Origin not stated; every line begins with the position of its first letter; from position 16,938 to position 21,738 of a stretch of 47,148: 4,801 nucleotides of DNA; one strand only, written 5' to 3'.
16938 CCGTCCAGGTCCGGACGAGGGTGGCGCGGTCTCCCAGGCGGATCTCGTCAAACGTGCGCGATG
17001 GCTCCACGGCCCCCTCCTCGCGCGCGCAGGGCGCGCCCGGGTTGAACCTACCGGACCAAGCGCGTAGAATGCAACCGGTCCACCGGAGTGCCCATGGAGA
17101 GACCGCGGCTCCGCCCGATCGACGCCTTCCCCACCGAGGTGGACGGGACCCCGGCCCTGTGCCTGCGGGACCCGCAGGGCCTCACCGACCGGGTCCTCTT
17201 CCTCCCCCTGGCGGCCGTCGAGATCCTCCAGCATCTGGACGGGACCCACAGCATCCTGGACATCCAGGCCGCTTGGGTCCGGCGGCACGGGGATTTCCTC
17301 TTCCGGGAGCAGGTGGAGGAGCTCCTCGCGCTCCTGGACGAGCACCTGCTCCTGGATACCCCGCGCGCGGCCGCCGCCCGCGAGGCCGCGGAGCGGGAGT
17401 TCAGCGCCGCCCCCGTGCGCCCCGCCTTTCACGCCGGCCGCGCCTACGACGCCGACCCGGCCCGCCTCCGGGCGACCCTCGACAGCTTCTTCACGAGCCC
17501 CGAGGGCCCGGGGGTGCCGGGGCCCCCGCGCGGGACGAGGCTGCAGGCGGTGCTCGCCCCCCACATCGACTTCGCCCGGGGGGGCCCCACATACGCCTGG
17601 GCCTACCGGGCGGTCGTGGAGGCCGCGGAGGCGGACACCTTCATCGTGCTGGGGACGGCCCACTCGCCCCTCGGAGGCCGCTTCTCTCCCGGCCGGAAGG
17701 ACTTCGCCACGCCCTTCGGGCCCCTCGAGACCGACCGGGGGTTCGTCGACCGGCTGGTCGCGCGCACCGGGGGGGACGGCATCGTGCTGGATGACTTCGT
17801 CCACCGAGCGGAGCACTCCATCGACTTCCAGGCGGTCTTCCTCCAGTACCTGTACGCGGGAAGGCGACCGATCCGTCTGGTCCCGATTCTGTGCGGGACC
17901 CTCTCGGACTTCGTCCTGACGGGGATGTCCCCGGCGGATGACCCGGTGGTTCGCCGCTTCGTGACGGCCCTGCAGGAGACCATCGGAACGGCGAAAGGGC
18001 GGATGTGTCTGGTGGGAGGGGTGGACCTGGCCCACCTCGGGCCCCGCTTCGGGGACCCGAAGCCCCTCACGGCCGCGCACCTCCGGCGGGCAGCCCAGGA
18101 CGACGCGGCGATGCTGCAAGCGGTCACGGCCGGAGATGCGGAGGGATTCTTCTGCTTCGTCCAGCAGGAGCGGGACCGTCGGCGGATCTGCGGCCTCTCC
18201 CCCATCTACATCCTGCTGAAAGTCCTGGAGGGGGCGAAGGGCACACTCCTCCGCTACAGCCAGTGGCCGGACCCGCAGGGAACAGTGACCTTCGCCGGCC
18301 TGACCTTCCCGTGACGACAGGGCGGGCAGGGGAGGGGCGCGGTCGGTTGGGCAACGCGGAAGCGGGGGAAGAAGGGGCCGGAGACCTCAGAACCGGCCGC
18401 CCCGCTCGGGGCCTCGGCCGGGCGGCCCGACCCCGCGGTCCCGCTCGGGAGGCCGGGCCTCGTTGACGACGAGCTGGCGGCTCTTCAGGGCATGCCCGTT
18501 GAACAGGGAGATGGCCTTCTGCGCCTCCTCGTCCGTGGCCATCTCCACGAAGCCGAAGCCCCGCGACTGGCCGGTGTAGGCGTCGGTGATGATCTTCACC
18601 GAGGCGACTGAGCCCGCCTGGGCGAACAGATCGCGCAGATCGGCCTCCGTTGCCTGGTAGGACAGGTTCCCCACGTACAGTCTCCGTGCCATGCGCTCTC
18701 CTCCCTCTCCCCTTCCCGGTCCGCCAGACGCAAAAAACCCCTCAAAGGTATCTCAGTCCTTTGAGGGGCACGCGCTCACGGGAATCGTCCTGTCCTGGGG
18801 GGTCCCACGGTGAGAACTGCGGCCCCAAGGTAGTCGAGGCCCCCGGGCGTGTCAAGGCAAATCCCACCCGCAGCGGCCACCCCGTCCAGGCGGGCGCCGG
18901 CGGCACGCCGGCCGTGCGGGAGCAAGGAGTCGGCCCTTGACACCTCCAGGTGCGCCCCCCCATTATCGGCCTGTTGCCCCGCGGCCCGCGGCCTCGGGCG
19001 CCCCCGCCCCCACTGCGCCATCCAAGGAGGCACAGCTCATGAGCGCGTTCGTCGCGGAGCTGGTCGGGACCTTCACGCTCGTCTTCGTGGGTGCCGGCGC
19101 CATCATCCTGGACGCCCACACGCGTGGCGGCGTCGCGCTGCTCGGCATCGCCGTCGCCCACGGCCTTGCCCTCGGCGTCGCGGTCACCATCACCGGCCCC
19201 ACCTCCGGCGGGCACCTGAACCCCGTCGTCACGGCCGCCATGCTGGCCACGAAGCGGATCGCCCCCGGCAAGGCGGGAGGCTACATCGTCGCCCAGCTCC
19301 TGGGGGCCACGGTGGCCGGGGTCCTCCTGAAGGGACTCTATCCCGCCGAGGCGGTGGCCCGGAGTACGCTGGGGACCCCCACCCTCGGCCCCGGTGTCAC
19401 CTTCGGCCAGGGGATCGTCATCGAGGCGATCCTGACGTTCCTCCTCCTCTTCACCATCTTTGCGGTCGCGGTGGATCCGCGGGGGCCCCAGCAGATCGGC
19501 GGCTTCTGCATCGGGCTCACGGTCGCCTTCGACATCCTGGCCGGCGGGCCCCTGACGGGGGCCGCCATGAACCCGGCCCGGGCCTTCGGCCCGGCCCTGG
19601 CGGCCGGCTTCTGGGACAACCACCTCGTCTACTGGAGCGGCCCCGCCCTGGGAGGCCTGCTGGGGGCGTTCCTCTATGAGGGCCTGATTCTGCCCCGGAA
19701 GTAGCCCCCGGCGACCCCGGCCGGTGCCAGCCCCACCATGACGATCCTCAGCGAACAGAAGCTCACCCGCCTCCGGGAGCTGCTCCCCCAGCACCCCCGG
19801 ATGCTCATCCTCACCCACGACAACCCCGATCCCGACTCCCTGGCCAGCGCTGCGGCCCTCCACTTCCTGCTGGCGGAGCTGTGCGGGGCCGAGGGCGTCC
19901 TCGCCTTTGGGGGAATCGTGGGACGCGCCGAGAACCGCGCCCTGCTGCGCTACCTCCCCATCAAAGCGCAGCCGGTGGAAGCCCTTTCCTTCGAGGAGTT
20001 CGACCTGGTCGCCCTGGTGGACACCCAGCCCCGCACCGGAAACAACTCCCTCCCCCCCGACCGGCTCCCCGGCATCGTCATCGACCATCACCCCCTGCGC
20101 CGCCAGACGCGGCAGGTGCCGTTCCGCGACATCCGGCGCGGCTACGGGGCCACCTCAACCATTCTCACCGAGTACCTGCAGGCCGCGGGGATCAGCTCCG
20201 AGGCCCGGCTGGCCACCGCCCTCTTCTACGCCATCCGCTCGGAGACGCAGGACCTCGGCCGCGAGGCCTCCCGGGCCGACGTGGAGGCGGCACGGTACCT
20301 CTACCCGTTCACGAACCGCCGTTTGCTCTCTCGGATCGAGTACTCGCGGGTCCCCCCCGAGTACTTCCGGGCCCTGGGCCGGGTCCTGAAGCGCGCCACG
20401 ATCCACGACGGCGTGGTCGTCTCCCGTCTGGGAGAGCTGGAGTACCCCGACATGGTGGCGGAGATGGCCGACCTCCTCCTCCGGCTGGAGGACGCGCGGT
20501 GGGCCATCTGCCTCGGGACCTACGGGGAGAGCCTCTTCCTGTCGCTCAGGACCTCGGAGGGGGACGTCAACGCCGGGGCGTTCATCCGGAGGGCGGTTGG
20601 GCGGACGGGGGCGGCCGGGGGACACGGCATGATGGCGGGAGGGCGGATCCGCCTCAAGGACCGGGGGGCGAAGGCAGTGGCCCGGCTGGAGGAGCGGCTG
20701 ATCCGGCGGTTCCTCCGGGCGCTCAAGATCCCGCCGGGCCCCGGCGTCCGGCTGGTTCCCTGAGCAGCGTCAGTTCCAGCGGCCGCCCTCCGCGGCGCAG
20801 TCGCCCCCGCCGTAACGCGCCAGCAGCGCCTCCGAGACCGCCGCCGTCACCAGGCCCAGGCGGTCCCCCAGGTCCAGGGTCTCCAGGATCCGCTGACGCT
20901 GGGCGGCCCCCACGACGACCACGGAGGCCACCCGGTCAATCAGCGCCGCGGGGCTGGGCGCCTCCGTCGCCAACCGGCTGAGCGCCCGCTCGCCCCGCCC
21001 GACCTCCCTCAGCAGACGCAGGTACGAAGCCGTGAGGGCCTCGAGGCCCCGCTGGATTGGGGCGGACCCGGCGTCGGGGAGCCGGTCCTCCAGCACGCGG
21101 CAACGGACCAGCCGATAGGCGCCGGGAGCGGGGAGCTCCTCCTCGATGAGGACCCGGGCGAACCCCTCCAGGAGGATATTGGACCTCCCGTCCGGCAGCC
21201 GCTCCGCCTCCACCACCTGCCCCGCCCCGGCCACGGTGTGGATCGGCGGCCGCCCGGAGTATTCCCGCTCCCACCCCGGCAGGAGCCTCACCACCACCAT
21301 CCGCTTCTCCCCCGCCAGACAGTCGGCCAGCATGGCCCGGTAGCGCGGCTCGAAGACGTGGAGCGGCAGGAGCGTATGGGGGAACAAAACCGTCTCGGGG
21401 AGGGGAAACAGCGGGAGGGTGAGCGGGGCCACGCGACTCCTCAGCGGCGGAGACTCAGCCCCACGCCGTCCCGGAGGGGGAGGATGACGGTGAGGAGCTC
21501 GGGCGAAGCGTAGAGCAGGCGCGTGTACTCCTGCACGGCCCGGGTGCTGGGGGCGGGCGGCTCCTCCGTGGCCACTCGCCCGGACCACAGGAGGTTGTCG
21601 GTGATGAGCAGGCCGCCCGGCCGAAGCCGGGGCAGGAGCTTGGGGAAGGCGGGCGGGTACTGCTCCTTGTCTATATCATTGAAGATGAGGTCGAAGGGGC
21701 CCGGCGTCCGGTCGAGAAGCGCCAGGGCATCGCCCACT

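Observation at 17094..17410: Memo-family enzyme with an N-terminal PqqD/RRE-like peptide-binding domain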

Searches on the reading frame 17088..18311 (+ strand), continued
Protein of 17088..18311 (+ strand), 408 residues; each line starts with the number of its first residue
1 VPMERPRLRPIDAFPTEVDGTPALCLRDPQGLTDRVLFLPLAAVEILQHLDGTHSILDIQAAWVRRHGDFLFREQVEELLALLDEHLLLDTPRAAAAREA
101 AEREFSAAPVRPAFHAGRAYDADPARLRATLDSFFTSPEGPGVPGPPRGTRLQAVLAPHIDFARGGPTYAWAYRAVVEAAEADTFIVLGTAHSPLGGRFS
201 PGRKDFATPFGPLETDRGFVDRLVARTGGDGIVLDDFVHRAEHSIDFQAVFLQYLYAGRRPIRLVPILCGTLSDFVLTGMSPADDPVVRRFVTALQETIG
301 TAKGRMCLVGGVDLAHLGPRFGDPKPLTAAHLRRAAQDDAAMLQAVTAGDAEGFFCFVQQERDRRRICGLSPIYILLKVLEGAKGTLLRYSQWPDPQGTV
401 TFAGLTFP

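Call 39: find_related_loci(query=A2, collection=genome_contigs, flank=10000)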
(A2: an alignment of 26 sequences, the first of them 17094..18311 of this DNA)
Query A2 (406 aa) in genome_contigs; peptide patterns used: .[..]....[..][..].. (x = any residue, [..] = any of these).
600 stretches matched a pattern (row limit reached: there are more); 597 encode a relative of the query (tblastn E <= 1e-3); the best 80 are kept; 80 distinct loci.
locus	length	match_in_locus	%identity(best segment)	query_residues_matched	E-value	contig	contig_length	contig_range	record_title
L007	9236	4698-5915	84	1-406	0e+0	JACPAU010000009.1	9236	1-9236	MAG: Candidatus Methylomirabilota bacterium isolate NC_groundwater_239_Ag_S-0.2um_71_10 S5_GD2017_2_S2_scaffold_6172, wh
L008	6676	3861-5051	53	2-399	3e-131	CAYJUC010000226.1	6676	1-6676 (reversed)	MAG TPA_asm: uncultured bacterium isolate ERP125453_co1_273 genome assembly, contig: NODE_14742_length_6676_cov_8.302673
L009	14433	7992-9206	50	1-406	3e-130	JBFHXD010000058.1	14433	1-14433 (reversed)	MAG: Candidatus Methylomirabilales bacterium isolate Mix_sand09.2021.07.Z.47 k141_1567401_length_14433_cov_12.4997, whol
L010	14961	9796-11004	53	2-405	8e-130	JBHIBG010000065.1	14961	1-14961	MAG: Candidatus Methylomirabilia bacterium isolate K_2_bin.23 NODE_1984_length_14961_cov_44.062458, whole genome shotgun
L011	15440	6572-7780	53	4-405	1e-126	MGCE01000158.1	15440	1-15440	MAG: Candidatus Rokubacteria bacterium RIFCSPLOWO2_02_FULL_72_37 rifcsplowo2_02_scaffold_5536, whole genome shotgun sequ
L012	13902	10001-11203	51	4-405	4e-126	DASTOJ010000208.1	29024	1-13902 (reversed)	MAG TPA_asm: Candidatus Methylomirabilota bacterium isolate SMAG_U2167 k141_152563, whole genome shotgun sequence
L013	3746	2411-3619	47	1-403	2e-128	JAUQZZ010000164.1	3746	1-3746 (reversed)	MAG: Candidatus Brocadiales bacterium isolate Bin_313 NODE_243_length_3746_cov_6.961799, whole genome shotgun sequence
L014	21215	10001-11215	51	2-405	6e-125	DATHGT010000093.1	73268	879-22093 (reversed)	MAG TPA_asm: Candidatus Acidoferrum sp. isolate SMAG_U12481 k141_118595, whole genome shotgun sequence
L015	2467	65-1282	50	1-405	1e-131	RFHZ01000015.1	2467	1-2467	MAG: Nitrospinota bacterium isolate J063 k99_21321, whole genome shotgun sequence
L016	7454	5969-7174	52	4-405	2e-123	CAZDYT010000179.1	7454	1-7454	MAG TPA_asm: uncultured bacterium isolate binchicken_co95_48 genome assembly, contig: NODE_5441_length_7454_cov_6.614678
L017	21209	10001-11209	51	4-405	9e-123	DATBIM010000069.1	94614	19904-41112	MAG TPA_asm: Candidatus Methylomirabilota bacterium isolate SMAG_U3894 k141_1452104, whole genome shotgun sequence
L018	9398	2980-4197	46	1-405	4e-122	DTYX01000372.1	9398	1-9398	MAG TPA_asm: Candidatus Poribacteria bacterium isolate UWMA-0232 k99_1876880, whole genome shotgun sequence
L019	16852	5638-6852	45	1-405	2e-121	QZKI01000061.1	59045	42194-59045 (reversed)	MAG: Candidatus Abyssobacteria bacterium SURF_17 Ga0104751_1000644, whole genome shotgun sequence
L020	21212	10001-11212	49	3-406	2e-121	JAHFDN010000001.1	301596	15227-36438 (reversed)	MAG: Candidatus Rokuibacteriota bacterium isolate nzgw246 NODE_1_length_301597_cov_6.037645, whole genome shotgun sequen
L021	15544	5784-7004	49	2-405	1e-120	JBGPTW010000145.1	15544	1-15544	MAG: Candidatus Methylomirabilia bacterium isolate OBJ1_062018_110_59 k141_2711193_length_15544_cov_14.0000, whole genom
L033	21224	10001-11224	46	1-405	6e-116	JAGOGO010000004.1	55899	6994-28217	MAG: Deltaproteobacteria bacterium isolate Go_SlDig_bin_103 Go_SlDig_1395_length_55899_cov_7.799541, whole genome shotgu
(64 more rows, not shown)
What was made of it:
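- At least 597 species genomes carry the fusion, and the best 80 all cover the query essentially end to end (first matched residue 1-4, last 399-406) (call 39).
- Tried and rejected: The full-length alignment was used instead (call 39).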

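Call 45: find_encoding_contigs(protein=P0001, flank=10000, max_places=2)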
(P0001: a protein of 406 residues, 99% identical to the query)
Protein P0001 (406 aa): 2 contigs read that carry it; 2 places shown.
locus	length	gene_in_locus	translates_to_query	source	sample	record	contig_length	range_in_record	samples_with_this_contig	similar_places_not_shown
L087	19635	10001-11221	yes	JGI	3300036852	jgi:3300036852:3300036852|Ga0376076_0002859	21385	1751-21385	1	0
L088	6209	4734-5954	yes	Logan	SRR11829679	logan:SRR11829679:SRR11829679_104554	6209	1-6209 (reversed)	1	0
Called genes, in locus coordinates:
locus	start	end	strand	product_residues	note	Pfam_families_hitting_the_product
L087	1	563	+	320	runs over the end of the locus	PF04055:Radical_SAM (weak)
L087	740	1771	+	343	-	PF27233:MJ0711_N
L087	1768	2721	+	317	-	PF00291:PALP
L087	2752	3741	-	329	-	PF02653:BPD_transp_2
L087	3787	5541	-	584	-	PF17297:PEPCK_N, PF00821:PEPCK_GTP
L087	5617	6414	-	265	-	PF00106:adh_short, PF08659:KR, PF13561:adh_short_C2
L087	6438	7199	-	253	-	PF00106:adh_short, PF23441:SDR, PF08659:KR, PF13561:adh_short_C2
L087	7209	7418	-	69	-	-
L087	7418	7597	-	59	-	-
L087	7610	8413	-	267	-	PF02016:Peptidase_S66, PF17676:Peptidase_S66C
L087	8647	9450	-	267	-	PF13030:DUF3891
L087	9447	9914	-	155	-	PF01575:MaoC_dehydratas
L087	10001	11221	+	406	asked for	PF01875:Memo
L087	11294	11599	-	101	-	PF00076:RRM_1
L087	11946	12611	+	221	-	PF00230:MIP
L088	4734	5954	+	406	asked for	PF01875:Memo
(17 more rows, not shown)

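Call 46: find_encoding_contigs(protein=P0005, flank=10000, max_places=2)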
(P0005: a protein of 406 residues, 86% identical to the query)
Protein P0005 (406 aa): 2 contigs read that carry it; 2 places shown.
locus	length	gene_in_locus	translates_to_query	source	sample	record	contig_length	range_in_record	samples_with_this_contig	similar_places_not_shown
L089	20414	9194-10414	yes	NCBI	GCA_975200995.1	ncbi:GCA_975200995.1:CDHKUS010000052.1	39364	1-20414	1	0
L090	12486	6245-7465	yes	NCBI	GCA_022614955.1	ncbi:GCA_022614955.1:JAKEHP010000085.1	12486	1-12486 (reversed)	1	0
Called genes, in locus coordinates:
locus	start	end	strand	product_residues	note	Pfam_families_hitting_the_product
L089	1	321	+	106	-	?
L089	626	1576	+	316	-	PF00561:Abhydrolase_1, PF12146:Hydrolase_4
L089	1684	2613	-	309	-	PF00762:Ferrochelatase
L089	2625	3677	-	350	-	PF01208:URO-D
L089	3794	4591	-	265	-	PF00106:adh_short, PF08659:KR, PF13561:adh_short_C2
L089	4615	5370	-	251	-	PF00106:adh_short, PF08659:KR, PF23441:SDR, PF13561:adh_short_C2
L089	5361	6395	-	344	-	PF00704:Glyco_hydro_18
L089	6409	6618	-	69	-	-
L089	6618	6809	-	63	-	-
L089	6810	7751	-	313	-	PF02016:Peptidase_S66, PF17676:Peptidase_S66C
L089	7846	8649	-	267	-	PF13030:DUF3891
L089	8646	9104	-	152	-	PF01575:MaoC_dehydratas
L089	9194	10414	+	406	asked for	PF01875:Memo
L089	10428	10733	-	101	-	PF00076:RRM_1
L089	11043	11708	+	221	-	PF00230:MIP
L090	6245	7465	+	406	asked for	PF01875:Memo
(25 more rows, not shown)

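Call 59: predict_structure(alignment_id=A2)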
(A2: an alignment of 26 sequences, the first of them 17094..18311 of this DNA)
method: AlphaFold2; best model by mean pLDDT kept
length: 406 residues; sequences in the alignment: 26
mean_pLDDT: 93.8   pTM: 0.90
mean pLDDT of the five models: 93.8, 93.5, 93.3, 93.2, 93.0
residues with pLDDT >= 90: 343; 70-90: 62; 50-70: 1; < 50: 0
segments of 3 or more residues with pLDDT < 50: none
pLDDT, mean of each block of 10 residues (from residue 1): 91 88 90 91 94 96 93 96 96 95 95 94 97 96 84 96 96 89 95 92 95 97 93 92 96 89 96 94 97 96 92 91 90 97 98 96 94 95 97 90 97
secondary structure, 60 per line:
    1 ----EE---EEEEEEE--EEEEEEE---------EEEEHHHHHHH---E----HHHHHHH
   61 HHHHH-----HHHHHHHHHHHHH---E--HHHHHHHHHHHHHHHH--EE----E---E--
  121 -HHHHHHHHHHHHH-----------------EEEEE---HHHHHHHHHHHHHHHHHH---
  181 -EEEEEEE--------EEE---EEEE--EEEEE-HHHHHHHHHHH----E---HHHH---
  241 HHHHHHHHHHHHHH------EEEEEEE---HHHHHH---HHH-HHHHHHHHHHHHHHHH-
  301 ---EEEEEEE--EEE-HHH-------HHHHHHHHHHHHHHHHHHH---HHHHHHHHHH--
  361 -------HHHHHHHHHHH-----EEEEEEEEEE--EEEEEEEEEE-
elements in order: E10-16 E19-25 E35-38 H39-45 H54-65 H71-83 H90-105 H122-134 E152-156 H160-177 E182-188 E197-199 E203-206 E209-213 H215-225 H234-237 H241-254 E261-267 H271-276 H284-299 E304-310 E313-315 H327-345 H349-358 H368-378 E384-393 E396-405
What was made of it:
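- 17094..18314 (+): Coding sequence of the 406-aa RRE-Memo fusion protein, stop codon included. The full-length AF2 model has pLDDT 93.8 and pTM 0.90 (call 59).
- Full-length pTM is 0.90 (call 59). The domain is predicted to sit in a fixed position on the Memo domain (pTM 0.90, call 59).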

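Call 63: fold_search(model_id=the predicted structure, library=pdb)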
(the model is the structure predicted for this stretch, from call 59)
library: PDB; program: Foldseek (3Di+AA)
matches with E <= 10: 299; with E <= 0.001: 37
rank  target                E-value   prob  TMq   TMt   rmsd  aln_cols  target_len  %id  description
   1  7kq8_A                2.7e-17  1.00  0.60  0.81   3.4       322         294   20  Structure of iron bound MEMO1 (released 2021-11-17)
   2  7m8h_A                3.4e-17  1.00  0.59  0.81   3.4       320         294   20  Structure of Memo1 C244S metal binding site mutant at 1.75A (released 2022-04-06)
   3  7l5c_D                5.4e-17  1.00  0.59  0.81   3.4       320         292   20  Structure of copper bound MEMO1 (released 2022-01-19)
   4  3bcz_C                8.2e-17  1.00  0.59  0.81   3.4       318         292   20  Crystal structure of Memo (released 2007-11-27)
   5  3bcz_A                1.9e-16  1.00  0.60  0.81   3.3       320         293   19  Crystal structure of Memo (released 2007-11-27)
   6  5hee_A                3.0e-11  1.00  0.43  0.62   5.4       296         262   11  Crystal structure of the TK2203 protein (released 2016-06-29)
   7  3vsh_B                4.7e-10  1.00  0.46  0.60   5.9       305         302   15  Crystal structure of native 1,6-APD (with Iron), 2-Animophenol-1,6-Dioxygenase (released 2013-01-16)
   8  8ihg_C                5.3e-10  1.00  0.44  0.57   6.4       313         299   14  Crystal structure of aminophenol dioxygenase from Pseudomonas species AP-3 (released 2024-02-28)
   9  3vsj_B                1.0e-09  1.00  0.46  0.59   5.4       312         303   15  Crystal structure of 1,6-APD (2-ANIMOPHENOL-1,6-DIOXYGENASE) complexed with intermediate products (released 2013-01-16)
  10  7txy_E                1.1e-09  1.00  0.40  0.56   6.3       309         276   14  Crystal structure of the 2-Aminophenol 1,6-dioxygenase from the ARO bacterial microcompartment of Micromonospora rosar (released 2023-02-15)
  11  8ihg_A                1.3e-09  1.00  0.46  0.60   5.8       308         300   14  Crystal structure of aminophenol dioxygenase from Pseudomonas species AP-3 (released 2024-02-28)
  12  3vsi_D                1.6e-09  1.00  0.44  0.58   6.2       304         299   15  Crystal structure of native 1,6-APD (2-Animophenol-1,6-dioxygenase) complex with 4-Nitrocatechol (released 2013-01-16)
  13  7txy_C                2.7e-09  1.00  0.41  0.57   6.5       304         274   15  Crystal structure of the 2-Aminophenol 1,6-dioxygenase from the ARO bacterial microcompartment of Micromonospora rosar (released 2023-02-15)
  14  3vsg_B                3.0e-09  1.00  0.44  0.57   6.4       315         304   15  Crystal structure of iron free 1,6-APD, 2-Animophenol-1,6-Dioxygenase (released 2013-01-16)
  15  3vsg_D                3.0e-09  1.00  0.42  0.55   6.8       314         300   15  Crystal structure of iron free 1,6-APD, 2-Animophenol-1,6-Dioxygenase (released 2013-01-16)
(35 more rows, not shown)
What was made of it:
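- Closest known: Human MEMO1. Same: Same catalytic-domain fold (TM 0.81 by target length, E 2.7e-17, call 63).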

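Call 67: search_protein_families(library=pfam, proteins=[L033:9340-9906:+, L033:8414-9250:+, L033:11383-12192:+], max_evalue=0.01)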
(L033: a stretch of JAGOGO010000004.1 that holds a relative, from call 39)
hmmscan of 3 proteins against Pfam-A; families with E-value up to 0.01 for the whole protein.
L033:9340-9906:+ (189 aa): 1 family
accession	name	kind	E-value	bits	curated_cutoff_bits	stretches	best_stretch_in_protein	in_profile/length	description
PF01871.22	AMMECR1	-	6.9e-58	195.3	25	1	25-189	3-168/168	AMMECR1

L033:8414-9250:+ (279 aa): 1 family
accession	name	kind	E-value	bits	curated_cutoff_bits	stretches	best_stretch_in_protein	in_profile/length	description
PF01875.22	Memo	-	9e-68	228.8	27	1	14-276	2-268/269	Memo-like protein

L033:11383-12192:+ (270 aa): 3 families
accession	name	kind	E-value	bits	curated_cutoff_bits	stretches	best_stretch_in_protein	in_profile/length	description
PF04002.20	RadC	-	2.1e-44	150.7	22.1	1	133-251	2-120/121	RadC-like JAB domain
PF20582.4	UPF0758_N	-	1.1e-08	35.4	27.1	1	39-106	8-74/77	UPF0758 N-terminal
PF14464.11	Prok-JAB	-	0.0006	20.1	25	1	142-223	9-94/114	Prokaryotic homologs of the JAB domain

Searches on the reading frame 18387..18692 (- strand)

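Call 13: search_protein_families(library=pfam, proteins=[window:18387-18692:-], max_evalue=0.01)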
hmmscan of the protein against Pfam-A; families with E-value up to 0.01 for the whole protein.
window:18387-18692:- (101 aa): 2 families
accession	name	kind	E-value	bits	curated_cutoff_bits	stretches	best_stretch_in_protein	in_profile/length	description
PF00076.28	RRM_1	-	1e-22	80.2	20.7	1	5-74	1-69/70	RNA recognition motif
PF13893.12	RRM_5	-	0.01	16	27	0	10-76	34-96/125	RNA recognition motif. (a.k.a. RRM, RBD, or RNP domain)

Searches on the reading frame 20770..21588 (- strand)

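Call 13: search_protein_families(library=pfam, proteins=[window:20770-21588:-], max_evalue=0.01)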
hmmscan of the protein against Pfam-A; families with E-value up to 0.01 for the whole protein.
window:20770-21588:- (272 aa): 1 family
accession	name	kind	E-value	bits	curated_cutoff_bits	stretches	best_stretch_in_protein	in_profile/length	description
PF02190.22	LON_substr_bdg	-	1.3e-33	117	28.7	1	57-248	1-195/200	ATP-dependent protease La (LON) substrate-binding domain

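Call 49: search_protein_families(library=ncbifam, proteins=[window:20770-21585:-], max_evalue=0.001)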
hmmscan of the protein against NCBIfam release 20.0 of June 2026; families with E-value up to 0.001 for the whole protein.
window:20770-21585:- (271 aa): 2 families
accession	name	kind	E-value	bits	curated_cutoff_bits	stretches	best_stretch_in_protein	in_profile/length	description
NF008053.0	PRK10787.1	equivalog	1.9e-07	29.6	891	1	54-250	8-200/784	endopeptidase La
TIGR00763.1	lon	equivalog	4.3e-06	25.5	608.05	1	58-252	1-205/795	endopeptidase La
